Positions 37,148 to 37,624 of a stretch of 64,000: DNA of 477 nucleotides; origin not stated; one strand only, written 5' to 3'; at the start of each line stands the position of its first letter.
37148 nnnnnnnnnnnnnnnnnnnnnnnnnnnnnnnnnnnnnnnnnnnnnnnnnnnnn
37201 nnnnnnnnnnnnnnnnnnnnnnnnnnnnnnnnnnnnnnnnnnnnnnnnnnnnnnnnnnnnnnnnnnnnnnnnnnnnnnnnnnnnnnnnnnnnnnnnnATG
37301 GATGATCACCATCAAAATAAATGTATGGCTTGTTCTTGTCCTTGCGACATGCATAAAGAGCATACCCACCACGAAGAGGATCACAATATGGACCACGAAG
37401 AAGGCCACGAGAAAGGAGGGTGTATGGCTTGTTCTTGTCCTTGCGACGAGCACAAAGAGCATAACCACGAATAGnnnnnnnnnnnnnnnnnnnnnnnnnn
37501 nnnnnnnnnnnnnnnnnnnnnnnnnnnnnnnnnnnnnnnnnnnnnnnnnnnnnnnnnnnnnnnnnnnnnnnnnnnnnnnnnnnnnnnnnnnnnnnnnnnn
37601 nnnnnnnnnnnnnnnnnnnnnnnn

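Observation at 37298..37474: Unannotated 58-aa Cys/His-rich peptide with a duplicated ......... motif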

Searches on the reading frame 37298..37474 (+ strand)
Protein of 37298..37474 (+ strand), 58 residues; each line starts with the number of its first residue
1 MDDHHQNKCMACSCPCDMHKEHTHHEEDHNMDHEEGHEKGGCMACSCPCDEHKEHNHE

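Call 4: search_protein_families(library=pfam, proteins=[window:37298-37474:+], max_evalue=0.01)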
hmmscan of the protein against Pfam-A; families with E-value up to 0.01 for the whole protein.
window:37298-37474:+ (58 aa): 0 families

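Call 7: search_protein_families(library=ncbifam, proteins=[window:37298-37474:+], max_evalue=1)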
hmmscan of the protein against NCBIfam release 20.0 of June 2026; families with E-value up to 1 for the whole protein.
window:37298-37474:+ (58 aa): 1 family
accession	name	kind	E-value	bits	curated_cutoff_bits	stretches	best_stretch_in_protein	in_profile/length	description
TIGR04067.1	oc_CLOSPO_01332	equivalog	0.35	11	45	0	4-23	32-51/59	Apre_1838 family putative sactipeptide bacteriocin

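Call 8: find_homologous_proteins(query=window:37298-37474:+, max_evalue=0.01)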
Query window:37298-37474:+ (58 aa): 13 proteins with E <= 0.01 among 22 candidates.
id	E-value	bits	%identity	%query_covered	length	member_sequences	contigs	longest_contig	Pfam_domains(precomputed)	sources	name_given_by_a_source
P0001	4.2e-30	121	100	100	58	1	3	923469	-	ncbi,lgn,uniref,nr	ncbi:MAG: hypothetical protein HYW89_03975 [Candidatus Sungiibacteriota bacterium]|uniref:Uncharacte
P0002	1.9e-13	68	67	98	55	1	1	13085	-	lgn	-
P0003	7.7e-11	60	64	91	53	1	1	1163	-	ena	-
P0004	2.9e-10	58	62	91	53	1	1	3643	-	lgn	-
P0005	3.1e-9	55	60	98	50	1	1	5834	-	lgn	-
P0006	4.8e-9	54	60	91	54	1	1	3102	-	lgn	-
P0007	1.2e-8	53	60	91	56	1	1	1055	-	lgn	-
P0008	4.0e-8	51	63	90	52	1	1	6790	-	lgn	-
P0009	1.3e-7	50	55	98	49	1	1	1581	-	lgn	-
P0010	8.0e-5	41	47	97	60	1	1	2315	-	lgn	-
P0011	1.3e-4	40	55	64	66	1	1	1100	-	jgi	jgi:hypothetical protein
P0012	2.0e-4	39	66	50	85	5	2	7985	-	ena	-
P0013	2.8e-3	36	51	84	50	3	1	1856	-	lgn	-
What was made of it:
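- Checked: The identical protein is GenBank 'hypothetical protein HYW89_03975 [Candidatus Sungiibacteriota bacterium]' (call 8).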

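Call 12: find_encoding_contigs(protein=P0002, flank=6000, max_places=3)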
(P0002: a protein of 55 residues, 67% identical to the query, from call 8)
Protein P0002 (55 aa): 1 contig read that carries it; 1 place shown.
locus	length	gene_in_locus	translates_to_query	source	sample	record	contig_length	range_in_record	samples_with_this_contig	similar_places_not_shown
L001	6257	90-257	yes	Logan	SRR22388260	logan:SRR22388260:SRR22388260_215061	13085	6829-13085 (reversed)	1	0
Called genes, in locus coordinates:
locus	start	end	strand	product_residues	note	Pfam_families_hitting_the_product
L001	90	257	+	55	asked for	-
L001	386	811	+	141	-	PF08534:Redoxin, PF00085:Thioredoxin, PF00578:AhpC-TSA, PF13098:Thioredoxin_2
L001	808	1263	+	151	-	PF22784:PTP-SAK, PF22785:Tc-R-P, PF00782:DSPc, PF22741:PTP-NADK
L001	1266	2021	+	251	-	PF02683:DsbD_TM, PF13386:DsbD_2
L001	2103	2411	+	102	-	PF01022:HTH_5, PF12802:MarR_2 (weak), PF01978:TrmB (weak)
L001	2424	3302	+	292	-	-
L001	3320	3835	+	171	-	-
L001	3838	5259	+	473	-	PF01134:GIDA (faint), PF03486:HI0933_like (faint), PF07992:Pyr_redox_2, PF12831:FAD_oxidored (weak), PF13738:Pyr_redox_3, PF00070:Pyr_redox, PF02852:Pyr_redox_dim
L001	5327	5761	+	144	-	-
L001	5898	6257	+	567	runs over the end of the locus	PF00403:HMA (weak), PF13386:DsbD_2, PF13473:Cupredoxin_1 (weak)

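Call 13: find_encoding_contigs(protein=P0008, flank=6000, max_places=3)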
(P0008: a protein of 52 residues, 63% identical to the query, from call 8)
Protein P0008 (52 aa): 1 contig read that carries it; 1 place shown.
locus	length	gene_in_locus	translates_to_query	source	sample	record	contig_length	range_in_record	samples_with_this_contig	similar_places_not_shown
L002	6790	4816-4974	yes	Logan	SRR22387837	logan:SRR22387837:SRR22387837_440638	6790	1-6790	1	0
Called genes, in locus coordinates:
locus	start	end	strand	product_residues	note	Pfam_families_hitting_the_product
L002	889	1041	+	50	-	-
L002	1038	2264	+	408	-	PF07992:Pyr_redox_2, PF00070:Pyr_redox, PF18267:Rubredoxin_C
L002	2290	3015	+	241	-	PF13462:Thioredoxin_4, PF13098:Thioredoxin_2, PF01323:DSBA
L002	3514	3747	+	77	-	PF00462:Glutaredoxin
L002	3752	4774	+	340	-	PF11376:DUF3179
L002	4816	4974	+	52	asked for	-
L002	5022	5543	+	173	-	PF08534:Redoxin, PF00578:AhpC-TSA, PF00085:Thioredoxin (weak), PF13098:Thioredoxin_2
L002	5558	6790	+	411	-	?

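Call 14: find_encoding_contigs(protein=P0005, flank=6000, max_places=3)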
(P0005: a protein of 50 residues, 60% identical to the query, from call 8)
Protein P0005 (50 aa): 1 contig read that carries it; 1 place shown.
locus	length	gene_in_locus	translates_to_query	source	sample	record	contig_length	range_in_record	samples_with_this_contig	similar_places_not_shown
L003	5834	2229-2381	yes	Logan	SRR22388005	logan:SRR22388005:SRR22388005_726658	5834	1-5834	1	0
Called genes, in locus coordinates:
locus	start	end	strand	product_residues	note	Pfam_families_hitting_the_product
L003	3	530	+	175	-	?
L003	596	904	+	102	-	PF01022:HTH_5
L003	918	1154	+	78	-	PF13192:Thioredoxin_3 (weak), PF00462:Glutaredoxin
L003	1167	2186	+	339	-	PF11376:DUF3179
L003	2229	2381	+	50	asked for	-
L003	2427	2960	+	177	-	PF08534:Redoxin, PF00578:AhpC-TSA, PF00085:Thioredoxin (weak), PF13098:Thioredoxin_2 (weak)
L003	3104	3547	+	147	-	PF22784:PTP-SAK, PF00782:DSPc, PF22785:Tc-R-P, PF22741:PTP-NADK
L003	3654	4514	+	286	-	PF13386:DsbD_2 (weak), PF02683:DsbD_TM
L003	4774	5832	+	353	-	?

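Call 15: find_encoding_contigs(protein=P0012, flank=8000, max_places=3)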
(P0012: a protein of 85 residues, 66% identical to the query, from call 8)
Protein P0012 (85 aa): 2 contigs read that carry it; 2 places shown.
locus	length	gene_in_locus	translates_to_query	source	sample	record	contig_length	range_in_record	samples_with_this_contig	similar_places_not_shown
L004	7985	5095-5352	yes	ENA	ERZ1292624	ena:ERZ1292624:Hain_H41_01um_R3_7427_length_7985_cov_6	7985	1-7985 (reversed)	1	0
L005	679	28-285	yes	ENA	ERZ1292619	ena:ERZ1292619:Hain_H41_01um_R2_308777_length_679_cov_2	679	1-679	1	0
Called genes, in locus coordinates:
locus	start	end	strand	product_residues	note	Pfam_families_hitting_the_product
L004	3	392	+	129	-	?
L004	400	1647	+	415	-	-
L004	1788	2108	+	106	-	PF01022:HTH_5, PF12840:HTH_20 (weak)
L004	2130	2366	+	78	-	PF00462:Glutaredoxin, PF13417:GST_N_3 (weak)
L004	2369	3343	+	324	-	PF00890:FAD_binding_2 (faint), PF07992:Pyr_redox_2, PF01266:DAO, PF13738:Pyr_redox_3, PF00070:Pyr_redox (weak)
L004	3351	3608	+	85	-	-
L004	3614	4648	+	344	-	PF11376:DUF3179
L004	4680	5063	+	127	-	PF07681:DoxX, PF13564:DoxX_2 (weak)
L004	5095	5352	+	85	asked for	-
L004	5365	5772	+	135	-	-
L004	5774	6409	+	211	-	PF11303:DUF3105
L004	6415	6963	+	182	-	PF08534:Redoxin, PF00578:AhpC-TSA, PF00085:Thioredoxin (weak), PF13098:Thioredoxin_2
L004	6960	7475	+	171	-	-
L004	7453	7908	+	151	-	PF22784:PTP-SAK, PF00782:DSPc, PF22785:Tc-R-P, PF22741:PTP-NADK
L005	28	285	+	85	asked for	-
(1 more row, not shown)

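Call 16: find_encoding_contigs(protein=P0004, flank=4000, max_places=3)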
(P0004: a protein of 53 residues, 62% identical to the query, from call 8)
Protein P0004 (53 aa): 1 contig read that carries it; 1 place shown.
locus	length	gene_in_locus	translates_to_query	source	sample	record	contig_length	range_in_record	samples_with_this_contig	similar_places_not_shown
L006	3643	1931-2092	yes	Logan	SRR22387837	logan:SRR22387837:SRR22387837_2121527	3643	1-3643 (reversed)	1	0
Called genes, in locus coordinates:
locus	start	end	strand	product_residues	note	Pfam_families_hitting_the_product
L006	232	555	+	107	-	PF01022:HTH_5 (weak)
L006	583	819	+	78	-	PF00462:Glutaredoxin, PF13417:GST_N_3 (weak)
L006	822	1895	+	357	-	PF11376:DUF3179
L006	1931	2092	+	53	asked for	-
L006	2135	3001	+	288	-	PF08534:Redoxin, PF00085:Thioredoxin (weak), PF00578:AhpC-TSA, PF13098:Thioredoxin_2 (weak)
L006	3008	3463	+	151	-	PF22784:PTP-SAK, PF00782:DSPc, PF22785:Tc-R-P, PF22741:PTP-NADK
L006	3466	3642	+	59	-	?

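Call 17: find_encoding_contigs(protein=P0006, flank=4000, max_places=3)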
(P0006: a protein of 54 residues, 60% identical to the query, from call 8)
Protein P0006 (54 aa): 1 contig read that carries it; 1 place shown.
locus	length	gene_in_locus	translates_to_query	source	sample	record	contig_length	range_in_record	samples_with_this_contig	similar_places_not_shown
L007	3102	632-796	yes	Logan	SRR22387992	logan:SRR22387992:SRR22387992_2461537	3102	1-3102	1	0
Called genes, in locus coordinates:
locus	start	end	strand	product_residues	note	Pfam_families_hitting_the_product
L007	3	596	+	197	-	?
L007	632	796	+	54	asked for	-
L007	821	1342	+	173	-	PF00578:AhpC-TSA, PF08534:Redoxin, PF00085:Thioredoxin (weak)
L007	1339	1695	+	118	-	-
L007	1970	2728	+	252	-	PF02683:DsbD_TM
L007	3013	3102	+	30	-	?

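Call 22: find_homologous_proteins(query=A1, max_evalue=1)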
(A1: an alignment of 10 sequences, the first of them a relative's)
Query A1 (10 sequences) (58 aa, profile of the alignment): 105 proteins with E <= 1 among 360 candidates.
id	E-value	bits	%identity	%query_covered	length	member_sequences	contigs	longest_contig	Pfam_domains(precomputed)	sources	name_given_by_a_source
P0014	2.8e-25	106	59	88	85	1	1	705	-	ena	-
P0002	1.6e-23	100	67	98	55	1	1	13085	-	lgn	-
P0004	3.5e-23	99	62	91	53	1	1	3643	-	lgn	-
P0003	2.8e-22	96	64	91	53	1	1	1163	-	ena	-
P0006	8.5e-21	92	60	91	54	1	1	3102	-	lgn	-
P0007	8.6e-19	85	60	91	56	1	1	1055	-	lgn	-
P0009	1.8e-18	84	55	98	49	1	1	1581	-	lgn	-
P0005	2.7e-18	84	60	98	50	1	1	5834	-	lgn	-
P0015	3.3e-18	83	57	91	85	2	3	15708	-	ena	-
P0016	1.4e-17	81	63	88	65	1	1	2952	-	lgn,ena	-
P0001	1.7e-17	81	100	100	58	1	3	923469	-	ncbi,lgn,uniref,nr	ncbi:MAG: hypothetical protein HYW89_03975 [Candidatus Sungiibacteriota bacterium]|uniref:Uncharacte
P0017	4.7e-17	80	63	88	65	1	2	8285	-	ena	-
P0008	3.6e-16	77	63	90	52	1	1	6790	-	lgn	-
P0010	1.4e-14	72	47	97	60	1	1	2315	-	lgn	-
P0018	7.6e-14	69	54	98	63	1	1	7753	-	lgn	-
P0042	1.6e-5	43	50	72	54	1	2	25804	-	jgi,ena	-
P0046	3.3e-5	42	82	38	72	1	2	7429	PF13894.13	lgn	-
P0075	2.4e-3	36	59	50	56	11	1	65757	-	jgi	-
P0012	1.8e-2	33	66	50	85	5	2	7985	-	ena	-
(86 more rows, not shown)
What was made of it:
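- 37298..37474 (+): CDS of the 58-aa Cys/His-rich mini-protein (8 Cys, 12 His). It has two C4H3 modules joined by a His/Glu/Asp-rich linker. Calls 8 and 22 give the homologues.
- Checked: 13 homologues were found with the single sequence and 105 with a profile (calls 8, 22).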

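Call 26: search_solved_structures(query=A1, max_evalue=10, show_alignments=3)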
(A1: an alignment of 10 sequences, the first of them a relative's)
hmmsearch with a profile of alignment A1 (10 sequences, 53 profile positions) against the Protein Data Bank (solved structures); distinct sequences matched with E-value up to 10: 1.
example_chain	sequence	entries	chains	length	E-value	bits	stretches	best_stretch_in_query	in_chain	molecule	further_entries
3gj7_B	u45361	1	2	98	0.79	13.2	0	3-15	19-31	Nuclear pore complex protein Nup153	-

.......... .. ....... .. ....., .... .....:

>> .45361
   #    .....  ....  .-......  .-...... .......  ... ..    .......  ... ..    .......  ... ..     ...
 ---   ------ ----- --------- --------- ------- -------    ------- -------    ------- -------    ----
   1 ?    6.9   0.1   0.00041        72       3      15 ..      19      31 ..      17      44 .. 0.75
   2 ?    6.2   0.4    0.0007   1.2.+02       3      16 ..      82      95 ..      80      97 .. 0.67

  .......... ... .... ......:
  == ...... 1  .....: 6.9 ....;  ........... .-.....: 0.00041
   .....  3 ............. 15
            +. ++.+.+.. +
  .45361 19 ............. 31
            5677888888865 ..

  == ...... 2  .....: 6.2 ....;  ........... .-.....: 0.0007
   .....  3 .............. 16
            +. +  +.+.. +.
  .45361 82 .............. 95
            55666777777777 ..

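Call 28: search_protein_representatives(alignment_id=A1)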
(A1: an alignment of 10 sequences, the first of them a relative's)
Query: 10 sequences, 53 profile positions. Proteins with E-value up to 0.001 (for the whole library): 22; up to 1e-10: 8; up to 1e-30: 0. The best 22 are listed.
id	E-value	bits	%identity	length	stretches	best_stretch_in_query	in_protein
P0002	5.2e-24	100.3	-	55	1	1-53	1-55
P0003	8.8e-23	96.3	-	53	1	1-53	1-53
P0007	2.7e-19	85.2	-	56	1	1-53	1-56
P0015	1.0e-18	83.3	-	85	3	3-52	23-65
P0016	4.5e-18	81.3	-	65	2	6-52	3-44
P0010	4.4e-15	71.7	-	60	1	1-52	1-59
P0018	2.4e-14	69.3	-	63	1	1-52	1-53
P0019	1.0e-11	60.9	-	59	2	3-29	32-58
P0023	1.7e-09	53.8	-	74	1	1-37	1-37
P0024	2.5e-09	53.3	-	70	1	1-52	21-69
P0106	4.5e-09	52.4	-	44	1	5-53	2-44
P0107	1.1e-08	51.2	-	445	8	13-28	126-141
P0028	2.7e-07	46.8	-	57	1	3-51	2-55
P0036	1.8e-06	44.1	-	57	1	1-43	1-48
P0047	1.2e-05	41.5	-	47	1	22-52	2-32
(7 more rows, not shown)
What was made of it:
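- Tried and rejected: It gave 22 hits, all small proteins (call 28).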

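Call 31: find_related_loci(query=A1, collection=genome_contigs, flank=6000)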
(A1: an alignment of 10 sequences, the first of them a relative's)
Query A1 (58 aa) in genome_contigs; peptide patterns used: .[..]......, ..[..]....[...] (x = any residue, [..] = any of these).
97 stretches matched a pattern; 23 encode a relative of the query (tblastn E <= 1e-3); 23 distinct loci.
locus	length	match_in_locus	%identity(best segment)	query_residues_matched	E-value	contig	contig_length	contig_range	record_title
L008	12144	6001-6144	62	6-58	4e-13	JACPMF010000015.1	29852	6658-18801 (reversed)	MAG: Candidatus Sungiibacteriota bacterium isolate NC_groundwater_542_Ag_S-0.1um_47_13 S35_SO-1_scaffold_373448, whole g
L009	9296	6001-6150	56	3-58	7e-12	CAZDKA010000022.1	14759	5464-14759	MAG TPA_asm: uncultured Candidatus Saccharibacteria bacterium isolate SRP269290_co3_436 genome assembly, contig: NODE_45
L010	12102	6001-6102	62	1-58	1e-9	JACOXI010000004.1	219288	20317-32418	MAG: Candidatus Daviesbacteria bacterium isolate NC_groundwater_149_Ag_S-0.1um_39_14 S4_GD2017_2_S1_scaffold_23, whole g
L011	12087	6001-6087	68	7-57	6e-8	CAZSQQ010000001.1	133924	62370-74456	MAG TPA_asm: uncultured Candidatus Saccharibacteria bacterium isolate binchicken_co227_162 genome assembly, contig: NODE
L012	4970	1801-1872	82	6-57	2e-7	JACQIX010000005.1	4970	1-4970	MAG: Candidatus Daviesbacteria bacterium isolate NC_groundwater_1136_Ag_S-0.1um_38_183 S_p1_S3_coassembly_k141_131597, w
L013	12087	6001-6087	59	9-58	8e-7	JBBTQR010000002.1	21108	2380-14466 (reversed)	MAG: Patescibacteria group bacterium isolate H41-bin256_1 H41_bin256_1_000000000002, whole genome shotgun sequence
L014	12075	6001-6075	74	6-57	9e-7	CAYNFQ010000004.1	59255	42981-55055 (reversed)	MAG TPA_asm: uncultured Gammaproteobacteria bacterium isolate binchicken_co110_279 genome assembly, contig: NODE_1283_le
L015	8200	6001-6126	50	2-58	1e-6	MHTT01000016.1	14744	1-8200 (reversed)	MAG: Candidatus Wildermuthbacteria bacterium RIFCSPHIGHO2_01_FULL_49_22b rifcsphigho2_01_scaffold_28982, whole genome sh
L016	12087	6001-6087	59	7-58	1e-6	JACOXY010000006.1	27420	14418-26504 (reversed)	MAG: Candidatus Liptonbacteria bacterium isolate NC_groundwater_165_Ag_S-0.1um_43_15 S4_GD2017_2_S1_scaffold_1584, whole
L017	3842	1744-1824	63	9-58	1e-6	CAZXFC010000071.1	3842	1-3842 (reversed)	MAG TPA_asm: uncultured Candidatus Saccharibacteria bacterium isolate SRP269290_co1_801 genome assembly, contig: NODE_45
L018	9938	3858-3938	63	32-58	2e-6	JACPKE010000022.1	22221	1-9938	MAG: Candidatus Brennerbacteria bacterium isolate NC_groundwater_486_Ag_S-0.1um_40_11 S35_SO-1_scaffold_197263, whole ge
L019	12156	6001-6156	57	3-57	2e-6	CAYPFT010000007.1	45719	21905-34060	MAG TPA_asm: uncultured Candidatus Saccharibacteria bacterium isolate SRP090828_co3_53 genome assembly, contig: NODE_91_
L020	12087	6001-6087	83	7-58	2e-6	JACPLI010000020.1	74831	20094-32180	MAG: Candidatus Liptonbacteria bacterium isolate NC_groundwater_517_Ag_S-0.1um_55_12 S35_SO-1_scaffold_305278, whole gen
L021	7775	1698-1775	65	3-58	2e-6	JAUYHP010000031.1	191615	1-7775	MAG: bacterium isolate C24_maxbin.158_sub C24_k141_812611, whole genome shotgun sequence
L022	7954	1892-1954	79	6-57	3e-6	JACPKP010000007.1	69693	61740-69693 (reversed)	MAG: Candidatus Daviesbacteria bacterium isolate NC_groundwater_498_Ag_S-0.1um_40_17 S35_SO-1_scaffold_115817, whole gen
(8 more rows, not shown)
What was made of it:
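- Checked: 23 of 185,579 species-representative genomes carry it (call 31).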

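Call 34: search_protein_families(library=ncbifam, proteins=[L004:5365-5772:+, L004:5774-6409:+, L001:808-1263:+, L001:2424-3302:+, L001:3320-3835:+], max_evalue=0.01)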
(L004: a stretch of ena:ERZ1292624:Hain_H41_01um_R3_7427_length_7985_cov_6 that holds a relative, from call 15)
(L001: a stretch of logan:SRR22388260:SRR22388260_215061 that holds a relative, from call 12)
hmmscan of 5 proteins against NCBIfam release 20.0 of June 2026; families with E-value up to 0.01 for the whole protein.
L004:5365-5772:+ (135 aa): 0 families

L004:5774-6409:+ (211 aa): 0 families

L001:808-1263:+ (151 aa): 2 families
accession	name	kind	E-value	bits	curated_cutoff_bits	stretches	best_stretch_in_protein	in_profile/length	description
NF009025.0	PRK12361.1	equivalog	4.7e-14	51.5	505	1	16-150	97-235/546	hypothetical protein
NF041348.1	XopH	equivalog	0.0041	16.4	500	1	61-115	244-297/368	type III secretion system effector XopH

L001:2424-3302:+ (292 aa): 1 family
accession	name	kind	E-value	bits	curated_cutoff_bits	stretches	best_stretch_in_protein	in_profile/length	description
NF045694.1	seleno_TsoB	exception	9.6e-05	20.6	805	1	56-267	185-385/572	rhodanese/DsbD fusion-like selenoprotein TsoB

L001:3320-3835:+ (171 aa): 0 families
